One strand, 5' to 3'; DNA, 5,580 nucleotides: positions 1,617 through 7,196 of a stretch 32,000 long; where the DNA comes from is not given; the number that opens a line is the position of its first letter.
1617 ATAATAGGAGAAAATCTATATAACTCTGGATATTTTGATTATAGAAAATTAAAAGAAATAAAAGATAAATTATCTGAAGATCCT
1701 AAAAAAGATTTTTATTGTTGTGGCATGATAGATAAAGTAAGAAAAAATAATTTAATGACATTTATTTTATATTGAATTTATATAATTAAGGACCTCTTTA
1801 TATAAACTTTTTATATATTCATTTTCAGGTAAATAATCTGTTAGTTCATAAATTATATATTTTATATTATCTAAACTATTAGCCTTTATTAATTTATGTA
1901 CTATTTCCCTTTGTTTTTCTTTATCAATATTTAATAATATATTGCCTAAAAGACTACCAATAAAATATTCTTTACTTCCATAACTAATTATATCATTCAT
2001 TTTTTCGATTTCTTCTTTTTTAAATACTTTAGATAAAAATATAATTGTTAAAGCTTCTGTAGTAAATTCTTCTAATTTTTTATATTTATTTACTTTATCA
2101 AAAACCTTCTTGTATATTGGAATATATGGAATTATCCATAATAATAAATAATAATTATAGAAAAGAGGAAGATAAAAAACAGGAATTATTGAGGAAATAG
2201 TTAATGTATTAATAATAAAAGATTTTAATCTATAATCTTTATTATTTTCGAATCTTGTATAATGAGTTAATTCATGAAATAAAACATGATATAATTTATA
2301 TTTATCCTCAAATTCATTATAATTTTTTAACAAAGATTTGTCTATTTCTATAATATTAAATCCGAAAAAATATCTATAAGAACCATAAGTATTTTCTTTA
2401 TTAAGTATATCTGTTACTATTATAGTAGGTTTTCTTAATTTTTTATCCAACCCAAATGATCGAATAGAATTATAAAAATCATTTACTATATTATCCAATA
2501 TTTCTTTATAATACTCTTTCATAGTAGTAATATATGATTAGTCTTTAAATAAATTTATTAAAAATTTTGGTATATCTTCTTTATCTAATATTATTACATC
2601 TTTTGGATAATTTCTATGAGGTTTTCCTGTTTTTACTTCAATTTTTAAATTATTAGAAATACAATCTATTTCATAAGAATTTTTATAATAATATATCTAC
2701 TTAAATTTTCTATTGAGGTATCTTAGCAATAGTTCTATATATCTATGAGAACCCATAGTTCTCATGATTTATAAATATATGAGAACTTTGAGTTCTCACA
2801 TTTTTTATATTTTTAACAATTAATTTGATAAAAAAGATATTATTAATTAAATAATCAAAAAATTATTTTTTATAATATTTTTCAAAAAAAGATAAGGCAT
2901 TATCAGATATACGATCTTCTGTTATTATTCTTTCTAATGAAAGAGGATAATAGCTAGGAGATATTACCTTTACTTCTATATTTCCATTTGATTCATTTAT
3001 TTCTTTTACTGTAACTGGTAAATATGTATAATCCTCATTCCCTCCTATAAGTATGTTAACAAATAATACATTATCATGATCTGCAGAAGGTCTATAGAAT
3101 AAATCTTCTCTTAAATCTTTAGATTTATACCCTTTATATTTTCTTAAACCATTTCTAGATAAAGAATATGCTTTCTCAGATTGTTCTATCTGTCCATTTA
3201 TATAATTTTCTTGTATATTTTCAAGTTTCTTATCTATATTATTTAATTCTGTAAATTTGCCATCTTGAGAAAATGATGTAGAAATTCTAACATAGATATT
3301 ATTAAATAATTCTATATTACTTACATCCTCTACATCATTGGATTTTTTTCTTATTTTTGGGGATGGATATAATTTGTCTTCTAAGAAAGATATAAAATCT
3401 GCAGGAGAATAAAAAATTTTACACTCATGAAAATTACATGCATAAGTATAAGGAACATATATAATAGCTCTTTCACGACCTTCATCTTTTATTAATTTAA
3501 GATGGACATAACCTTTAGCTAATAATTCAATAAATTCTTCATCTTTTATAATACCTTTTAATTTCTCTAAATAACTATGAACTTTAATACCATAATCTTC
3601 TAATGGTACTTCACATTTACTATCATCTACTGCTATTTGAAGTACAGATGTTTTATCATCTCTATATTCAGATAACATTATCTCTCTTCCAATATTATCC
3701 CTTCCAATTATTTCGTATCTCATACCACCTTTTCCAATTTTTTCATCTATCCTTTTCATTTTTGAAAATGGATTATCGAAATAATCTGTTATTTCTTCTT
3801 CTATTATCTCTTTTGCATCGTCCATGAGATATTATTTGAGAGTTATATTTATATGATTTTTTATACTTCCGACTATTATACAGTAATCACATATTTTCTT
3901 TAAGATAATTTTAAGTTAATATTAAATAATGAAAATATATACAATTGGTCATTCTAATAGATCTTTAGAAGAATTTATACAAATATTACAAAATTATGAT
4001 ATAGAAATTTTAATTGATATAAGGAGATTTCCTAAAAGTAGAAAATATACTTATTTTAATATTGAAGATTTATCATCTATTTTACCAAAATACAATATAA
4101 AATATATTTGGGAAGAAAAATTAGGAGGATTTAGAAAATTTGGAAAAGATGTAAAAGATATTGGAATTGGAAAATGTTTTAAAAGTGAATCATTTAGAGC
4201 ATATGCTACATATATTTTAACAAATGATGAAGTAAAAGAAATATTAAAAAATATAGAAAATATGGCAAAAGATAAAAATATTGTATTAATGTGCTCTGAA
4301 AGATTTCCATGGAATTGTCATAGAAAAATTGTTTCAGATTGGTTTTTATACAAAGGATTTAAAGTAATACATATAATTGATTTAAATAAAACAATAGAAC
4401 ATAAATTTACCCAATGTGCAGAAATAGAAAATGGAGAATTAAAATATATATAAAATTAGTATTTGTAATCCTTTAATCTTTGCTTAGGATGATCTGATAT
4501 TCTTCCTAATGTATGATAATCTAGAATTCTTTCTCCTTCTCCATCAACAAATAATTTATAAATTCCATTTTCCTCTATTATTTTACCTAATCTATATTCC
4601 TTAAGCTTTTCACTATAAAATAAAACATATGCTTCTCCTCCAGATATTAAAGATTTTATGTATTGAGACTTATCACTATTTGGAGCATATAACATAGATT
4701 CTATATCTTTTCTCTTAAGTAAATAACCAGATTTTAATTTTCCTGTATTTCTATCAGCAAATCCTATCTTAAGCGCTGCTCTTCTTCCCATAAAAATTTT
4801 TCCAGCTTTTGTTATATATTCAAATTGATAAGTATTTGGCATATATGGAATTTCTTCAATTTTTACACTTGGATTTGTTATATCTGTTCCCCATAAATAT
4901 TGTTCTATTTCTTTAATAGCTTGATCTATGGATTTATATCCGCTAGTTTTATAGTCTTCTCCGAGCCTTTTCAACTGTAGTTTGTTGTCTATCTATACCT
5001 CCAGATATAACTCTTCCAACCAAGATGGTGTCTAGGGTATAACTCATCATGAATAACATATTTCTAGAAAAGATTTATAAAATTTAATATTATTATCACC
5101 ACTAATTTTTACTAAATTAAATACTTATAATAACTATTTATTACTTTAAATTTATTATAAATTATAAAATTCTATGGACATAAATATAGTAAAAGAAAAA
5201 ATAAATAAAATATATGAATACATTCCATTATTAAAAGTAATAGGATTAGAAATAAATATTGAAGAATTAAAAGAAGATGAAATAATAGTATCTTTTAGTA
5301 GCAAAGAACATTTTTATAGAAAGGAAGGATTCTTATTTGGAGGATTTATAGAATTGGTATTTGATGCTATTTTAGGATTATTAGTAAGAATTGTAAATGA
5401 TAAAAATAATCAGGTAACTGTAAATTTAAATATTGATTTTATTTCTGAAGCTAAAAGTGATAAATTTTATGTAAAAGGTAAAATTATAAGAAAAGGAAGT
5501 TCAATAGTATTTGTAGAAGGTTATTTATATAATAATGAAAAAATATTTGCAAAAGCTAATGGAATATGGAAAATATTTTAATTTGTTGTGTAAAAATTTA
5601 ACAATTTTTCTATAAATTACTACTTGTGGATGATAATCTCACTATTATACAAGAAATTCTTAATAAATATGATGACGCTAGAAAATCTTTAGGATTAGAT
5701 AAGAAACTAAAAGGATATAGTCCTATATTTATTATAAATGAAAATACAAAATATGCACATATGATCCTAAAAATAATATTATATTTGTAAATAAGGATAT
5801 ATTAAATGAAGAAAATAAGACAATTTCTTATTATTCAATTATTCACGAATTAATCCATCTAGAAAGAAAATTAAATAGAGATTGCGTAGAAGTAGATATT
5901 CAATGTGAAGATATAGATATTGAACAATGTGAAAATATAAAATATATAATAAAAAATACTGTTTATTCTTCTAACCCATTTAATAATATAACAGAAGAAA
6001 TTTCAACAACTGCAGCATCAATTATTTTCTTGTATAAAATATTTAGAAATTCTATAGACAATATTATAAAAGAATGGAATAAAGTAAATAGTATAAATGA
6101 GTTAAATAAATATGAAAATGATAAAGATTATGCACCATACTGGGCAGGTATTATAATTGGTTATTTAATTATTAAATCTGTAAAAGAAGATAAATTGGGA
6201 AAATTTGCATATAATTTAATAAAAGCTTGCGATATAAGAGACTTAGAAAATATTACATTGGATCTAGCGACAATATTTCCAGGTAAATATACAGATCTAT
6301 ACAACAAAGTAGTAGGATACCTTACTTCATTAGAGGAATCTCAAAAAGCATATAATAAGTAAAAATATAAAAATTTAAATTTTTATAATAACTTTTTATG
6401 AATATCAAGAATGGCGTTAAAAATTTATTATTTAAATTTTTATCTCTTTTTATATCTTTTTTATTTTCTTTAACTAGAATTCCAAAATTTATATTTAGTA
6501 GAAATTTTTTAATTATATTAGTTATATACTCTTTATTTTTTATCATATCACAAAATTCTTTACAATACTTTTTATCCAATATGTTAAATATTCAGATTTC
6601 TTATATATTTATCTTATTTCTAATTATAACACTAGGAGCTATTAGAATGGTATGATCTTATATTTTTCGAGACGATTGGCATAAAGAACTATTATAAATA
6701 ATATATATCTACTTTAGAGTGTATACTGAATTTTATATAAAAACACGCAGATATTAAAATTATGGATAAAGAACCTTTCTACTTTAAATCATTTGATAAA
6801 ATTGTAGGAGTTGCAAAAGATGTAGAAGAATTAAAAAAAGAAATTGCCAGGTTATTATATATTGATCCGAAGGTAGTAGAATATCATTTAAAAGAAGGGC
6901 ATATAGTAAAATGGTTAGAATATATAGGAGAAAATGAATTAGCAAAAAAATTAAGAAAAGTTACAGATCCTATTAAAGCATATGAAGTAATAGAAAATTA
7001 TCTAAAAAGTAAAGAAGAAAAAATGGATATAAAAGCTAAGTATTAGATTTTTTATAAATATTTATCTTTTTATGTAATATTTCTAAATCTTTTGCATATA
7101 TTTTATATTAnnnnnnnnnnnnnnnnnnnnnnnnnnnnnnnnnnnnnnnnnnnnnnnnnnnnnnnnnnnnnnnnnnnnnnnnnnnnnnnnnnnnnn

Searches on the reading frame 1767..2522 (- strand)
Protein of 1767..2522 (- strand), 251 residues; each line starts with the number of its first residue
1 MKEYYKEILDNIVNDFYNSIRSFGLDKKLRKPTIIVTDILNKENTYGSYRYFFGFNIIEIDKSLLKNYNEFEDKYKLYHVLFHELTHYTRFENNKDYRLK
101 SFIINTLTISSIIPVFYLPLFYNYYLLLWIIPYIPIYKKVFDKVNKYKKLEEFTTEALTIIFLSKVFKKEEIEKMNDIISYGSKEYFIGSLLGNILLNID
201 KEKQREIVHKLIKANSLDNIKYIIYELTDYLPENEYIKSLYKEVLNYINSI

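Call 5: search_protein_families(library=pfam, proteins=[window:1767-2522:-], max_evalue=1)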
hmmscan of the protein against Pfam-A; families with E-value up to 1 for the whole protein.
window:1767-2522:- (251 aa): 3 families
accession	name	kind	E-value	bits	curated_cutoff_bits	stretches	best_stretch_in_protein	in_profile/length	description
PF15639.11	Tox-MPTase3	-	0.021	15.4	25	1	42-96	60-115/131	Metallopeptidase toxin 3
PF18818.7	MPTase-PolyVal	-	0.023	15.2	27.5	1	67-96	34-63/126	Zincin-like metallopeptidase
PF10263.15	SprT-like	-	0.13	12.5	25.6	1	43-94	30-78/108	SprT-like family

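Call 12: find_homologous_proteins(query=window:1767-2522:-, max_evalue=0.01)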
Query window:1767-2522:- (251 aa): 1 proteins with E <= 0.01 among 1097 candidates.
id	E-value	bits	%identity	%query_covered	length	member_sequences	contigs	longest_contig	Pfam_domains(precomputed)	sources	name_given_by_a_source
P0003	1.1e-153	528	100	100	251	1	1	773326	PF15639.13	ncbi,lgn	ncbi:hypothetical protein YN1_8230 [Nanoarchaeota archaeon]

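Call 21: search_protein_families(library=ncbifam, proteins=[window:1767-2522:-], max_evalue=1)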
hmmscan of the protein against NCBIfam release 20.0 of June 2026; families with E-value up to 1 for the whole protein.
window:1767-2522:- (251 aa): 1 family
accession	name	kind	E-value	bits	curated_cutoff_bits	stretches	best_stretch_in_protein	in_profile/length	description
NF003339.0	PRK04351.1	equivalog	0.02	14.5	113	1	49-100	37-84/149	SprT family protein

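Call 49: search_solved_structures(query=A5, max_evalue=10, show_alignments=3)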
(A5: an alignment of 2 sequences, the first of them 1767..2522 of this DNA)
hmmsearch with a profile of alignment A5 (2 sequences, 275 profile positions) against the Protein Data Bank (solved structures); distinct sequences matched with E-value up to 10: 9.
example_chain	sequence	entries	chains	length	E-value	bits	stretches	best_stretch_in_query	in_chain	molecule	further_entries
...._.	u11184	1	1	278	0.0095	18.8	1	20-75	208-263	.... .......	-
1fy7_A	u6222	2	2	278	0.0096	18.8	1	20-75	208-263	ESA1 HISTONE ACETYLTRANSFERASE | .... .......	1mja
1mjb_A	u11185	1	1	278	0.0096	18.8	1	20-75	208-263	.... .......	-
3to6_A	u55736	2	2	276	0.0096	18.8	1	20-75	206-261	Histone acetyltransferase ESA1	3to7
3to9_A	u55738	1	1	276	0.0096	18.8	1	20-75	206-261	Histone acetyltransferase ESA1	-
5j9u_E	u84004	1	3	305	0.011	18.6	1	20-75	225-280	Histone acetyltransferase ESA1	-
5j9q_E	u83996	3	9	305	0.011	18.6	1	20-75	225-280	Histone acetyltransferase ESA1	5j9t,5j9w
7vvu_P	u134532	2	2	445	0.014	18.3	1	20-75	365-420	Histone acetyltransferase ESA1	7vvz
8x2x_K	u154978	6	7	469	0.015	18.2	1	20-75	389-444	Histone acetyltransferase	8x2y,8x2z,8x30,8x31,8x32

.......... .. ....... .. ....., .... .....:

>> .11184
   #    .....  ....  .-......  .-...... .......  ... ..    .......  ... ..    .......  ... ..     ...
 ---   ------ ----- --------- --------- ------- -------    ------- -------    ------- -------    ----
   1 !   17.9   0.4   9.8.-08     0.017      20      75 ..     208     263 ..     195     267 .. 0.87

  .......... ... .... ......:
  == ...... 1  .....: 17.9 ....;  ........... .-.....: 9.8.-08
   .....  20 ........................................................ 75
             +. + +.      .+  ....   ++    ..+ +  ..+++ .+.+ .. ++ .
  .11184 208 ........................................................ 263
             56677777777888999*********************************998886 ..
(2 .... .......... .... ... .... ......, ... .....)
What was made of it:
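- On Zincin (HExxH) metallopeptidase: A PDB profile search gave only ESA1, judged spurious (call 49).
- Tried and rejected: It returned only the ESA1 acetyltransferase at E about 0.01, judged spurious (call 49).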

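Call 52: search_protein_families(library=padloc, proteins=[window:1767-2522:-], max_evalue=1)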
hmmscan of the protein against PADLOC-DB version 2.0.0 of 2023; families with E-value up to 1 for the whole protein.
window:1767-2522:- (251 aa): 0 families

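Call 53: search_protein_families(library=phrogs, proteins=[window:1767-2522:-], max_evalue=1)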
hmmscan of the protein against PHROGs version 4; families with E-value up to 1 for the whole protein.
window:1767-2522:- (251 aa): 1 family
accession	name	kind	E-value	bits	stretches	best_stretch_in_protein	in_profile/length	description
phrog_9897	-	unknown function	1.6e-05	25.5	1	7-97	30-112/192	-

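Call 54: search_dna_similar(query=window:1767-2522:-, collection=phages, mode=protein, max_evalue=1, max_rows=20)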
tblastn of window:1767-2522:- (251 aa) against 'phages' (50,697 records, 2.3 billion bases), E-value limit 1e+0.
No match.

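Call 55: find_related_loci(query=A5, collection=viral_contigs, flank=10000)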
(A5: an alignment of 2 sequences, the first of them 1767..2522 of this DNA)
Query A5 (251 aa) in viral_contigs; peptide patterns used: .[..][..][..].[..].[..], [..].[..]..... (x = any residue, [..] = any of these).
562 stretches matched a pattern, but none encodes a relative of the query by tblastn (E <= 1e-3).

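Call 70: find_related_loci(query=A5, collection=metagenome_contigs, flank=10000)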
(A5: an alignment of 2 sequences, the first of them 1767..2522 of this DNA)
Query A5 (251 aa) in metagenome_contigs; peptide patterns used: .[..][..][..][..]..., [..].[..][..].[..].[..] (x = any residue, [..] = any of these).
600 stretches matched a pattern, but none encodes a relative of the query by tblastn (E <= 1e-3).
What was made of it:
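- Tried and rejected: Scans of IMG/VR and JGI metagenomes found nothing (calls 55, 70).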

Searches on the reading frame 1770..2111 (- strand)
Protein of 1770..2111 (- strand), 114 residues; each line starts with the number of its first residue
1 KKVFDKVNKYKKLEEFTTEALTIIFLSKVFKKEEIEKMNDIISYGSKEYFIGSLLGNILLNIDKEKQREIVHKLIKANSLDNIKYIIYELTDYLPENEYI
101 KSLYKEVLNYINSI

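Call 65: search_protein_families(library=pfam, proteins=[window:1770-2111:-], max_evalue=10)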
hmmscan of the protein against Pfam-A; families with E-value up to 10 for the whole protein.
seq(114 aa): 3 families
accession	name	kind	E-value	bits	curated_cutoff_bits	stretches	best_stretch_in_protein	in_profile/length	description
PF06934.16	CTI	-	0.0068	15.5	25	1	30-108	538-616/692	Fatty acid cis/trans isomerase (CTI)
PF14276.11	DUF4363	-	0.062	13.7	27.5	1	65-103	45-83/107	Domain of unknown function (DUF4363)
PF22189.2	RickCE_N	-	0.51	10.5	27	1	2-112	16-122/162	RickCE N-terminal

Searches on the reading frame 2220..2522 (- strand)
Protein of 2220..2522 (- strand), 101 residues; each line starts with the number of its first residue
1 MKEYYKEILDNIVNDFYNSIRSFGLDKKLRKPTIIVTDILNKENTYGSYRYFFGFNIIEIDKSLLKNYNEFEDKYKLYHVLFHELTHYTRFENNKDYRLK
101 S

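Call 65: search_protein_families(library=pfam, proteins=[window:2220-2522:-], max_evalue=10)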
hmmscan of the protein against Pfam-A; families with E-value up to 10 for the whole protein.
seq(101 aa): 3 families
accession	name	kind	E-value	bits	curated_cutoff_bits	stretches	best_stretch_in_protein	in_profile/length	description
PF15639.11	Tox-MPTase3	-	0.0051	17.4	25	1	41-96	59-115/131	Metallopeptidase toxin 3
PF18818.7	MPTase-PolyVal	-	0.009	16.5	27.5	1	67-94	34-61/126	Zincin-like metallopeptidase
PF10263.15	SprT-like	-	0.031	14.6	25.6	1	42-94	29-78/108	SprT-like family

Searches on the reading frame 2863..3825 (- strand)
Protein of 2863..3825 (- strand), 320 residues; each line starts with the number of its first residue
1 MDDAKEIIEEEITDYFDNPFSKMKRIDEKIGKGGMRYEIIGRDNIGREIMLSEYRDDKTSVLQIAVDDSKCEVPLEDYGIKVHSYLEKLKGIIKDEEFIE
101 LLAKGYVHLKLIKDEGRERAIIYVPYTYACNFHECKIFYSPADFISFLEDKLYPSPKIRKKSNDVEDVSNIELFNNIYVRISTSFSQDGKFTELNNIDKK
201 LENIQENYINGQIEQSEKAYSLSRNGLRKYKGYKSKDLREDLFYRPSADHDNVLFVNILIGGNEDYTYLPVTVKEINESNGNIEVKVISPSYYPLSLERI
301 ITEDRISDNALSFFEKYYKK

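Call 14: search_protein_families(library=pfam, proteins=[window:2863-3825:-], max_evalue=0.01)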
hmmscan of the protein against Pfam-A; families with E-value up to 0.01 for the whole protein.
window:2863-3825:- (320 aa): 0 families

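Call 52: search_protein_families(library=padloc, proteins=[window:2863-3825:-], max_evalue=1)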
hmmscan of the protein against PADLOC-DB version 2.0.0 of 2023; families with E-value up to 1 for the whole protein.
window:2863-3825:- (320 aa): 1 family
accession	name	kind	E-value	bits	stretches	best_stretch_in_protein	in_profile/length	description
PDLC02975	WH_III-A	-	0.00011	20.5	1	81-142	37-98/103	-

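Call 53: search_protein_families(library=phrogs, proteins=[window:2863-3825:-], max_evalue=1)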
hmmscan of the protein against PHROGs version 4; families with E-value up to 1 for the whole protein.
window:2863-3825:- (320 aa): 0 families

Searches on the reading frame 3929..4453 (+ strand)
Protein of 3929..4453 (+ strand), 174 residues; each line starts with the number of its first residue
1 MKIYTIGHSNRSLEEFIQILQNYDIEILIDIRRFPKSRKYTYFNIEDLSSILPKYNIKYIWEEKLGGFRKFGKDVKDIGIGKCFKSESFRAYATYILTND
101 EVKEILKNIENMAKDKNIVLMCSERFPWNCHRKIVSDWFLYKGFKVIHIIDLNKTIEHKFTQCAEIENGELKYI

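Call 14: search_protein_families(library=pfam, proteins=[window:3929-4453:+], max_evalue=0.01)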
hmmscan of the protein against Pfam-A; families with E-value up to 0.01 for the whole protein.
window:3929-4453:+ (174 aa): 2 families
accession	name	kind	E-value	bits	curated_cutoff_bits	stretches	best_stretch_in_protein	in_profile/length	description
PF04343.18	DUF488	-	2.4e-29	102.9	22.2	1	12-138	1-120/121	Domain of unknown function DUF488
PF22751.1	DUF488-N3a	-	6e-05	23.8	27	1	88-142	63-117/118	Active DUF488-N3 subclade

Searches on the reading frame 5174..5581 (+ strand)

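Call 14: search_protein_families(library=pfam, proteins=[window:5174-5581:+], max_evalue=0.01)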
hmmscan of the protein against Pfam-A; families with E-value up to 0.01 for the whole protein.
window:5174-5581:+ (135 aa): 1 family
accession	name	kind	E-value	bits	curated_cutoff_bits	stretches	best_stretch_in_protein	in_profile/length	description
PF03061.28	4HBT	-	5.4e-09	36.7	20.6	1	52-121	2-73/79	Thioesterase superfamily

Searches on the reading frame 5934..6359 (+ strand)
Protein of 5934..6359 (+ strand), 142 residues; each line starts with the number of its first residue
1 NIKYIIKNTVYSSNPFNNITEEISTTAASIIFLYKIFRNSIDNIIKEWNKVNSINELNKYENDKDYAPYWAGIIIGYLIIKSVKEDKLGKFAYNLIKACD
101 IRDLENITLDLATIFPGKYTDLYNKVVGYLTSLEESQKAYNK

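Call 65: search_protein_families(library=pfam, proteins=[window:5934-6359:+], max_evalue=10)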
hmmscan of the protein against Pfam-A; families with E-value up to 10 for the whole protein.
seq(142 aa): 2 families
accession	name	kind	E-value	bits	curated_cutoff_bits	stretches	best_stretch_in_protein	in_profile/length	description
PF10026.15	DUF2268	-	0.15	12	23.6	1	38-84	127-175/195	Predicted Zn-dependent protease (DUF2268)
PF25102.1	DUF7810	-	0.15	10.9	27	1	16-75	290-344/490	Family of unknown function (DUF7810)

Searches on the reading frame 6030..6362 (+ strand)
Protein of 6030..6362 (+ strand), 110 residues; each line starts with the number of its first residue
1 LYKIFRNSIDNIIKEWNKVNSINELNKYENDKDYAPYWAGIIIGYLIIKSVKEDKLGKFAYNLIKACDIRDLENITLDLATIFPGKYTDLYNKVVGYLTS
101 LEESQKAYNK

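Call 5: search_protein_families(library=pfam, proteins=[window:6030-6362:+], max_evalue=1)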
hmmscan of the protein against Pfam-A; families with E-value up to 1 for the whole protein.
window:6030-6362:+ (110 aa): 1 family
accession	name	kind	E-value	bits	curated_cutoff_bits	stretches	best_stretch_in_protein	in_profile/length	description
PF10026.15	DUF2268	-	0.095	12.6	23.6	1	6-53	127-176/195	Predicted Zn-dependent protease (DUF2268)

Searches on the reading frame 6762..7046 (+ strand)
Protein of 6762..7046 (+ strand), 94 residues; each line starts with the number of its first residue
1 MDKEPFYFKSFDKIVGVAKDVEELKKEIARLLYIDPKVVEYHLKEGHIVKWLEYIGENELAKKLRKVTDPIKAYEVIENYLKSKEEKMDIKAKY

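Call 5: search_protein_families(library=pfam, proteins=[window:6762-7046:+], max_evalue=1)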
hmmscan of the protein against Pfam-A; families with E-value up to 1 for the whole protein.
window:6762-7046:+ (94 aa): 3 families
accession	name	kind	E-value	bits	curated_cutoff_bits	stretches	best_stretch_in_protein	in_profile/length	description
PF20790.2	Reov_VP3_GTase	-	0.0098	15.7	27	1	15-90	103-167/264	Reovirus VP3 protein, guanylyltransferase (GTase)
PF19027.5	DUF5752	-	0.048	13.4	23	1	37-69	150-191/208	Family of unknown function (DUF5752)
PF14842.11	FliG_N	-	0.088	13.9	25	1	19-87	30-102/104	FliG N-terminal domain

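Call 52: search_protein_families(library=padloc, proteins=[window:6762-7046:+], max_evalue=1)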
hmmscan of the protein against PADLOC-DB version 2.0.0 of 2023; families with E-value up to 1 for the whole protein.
window:6762-7046:+ (94 aa): 0 families

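Call 53: search_protein_families(library=phrogs, proteins=[window:6762-7046:+], max_evalue=1)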
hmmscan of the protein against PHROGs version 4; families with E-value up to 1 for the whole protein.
window:6762-7046:+ (94 aa): 1 family
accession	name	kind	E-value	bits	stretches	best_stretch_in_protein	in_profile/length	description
phrog_9027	-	unknown function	0.066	14.6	1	53-76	26-49/72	-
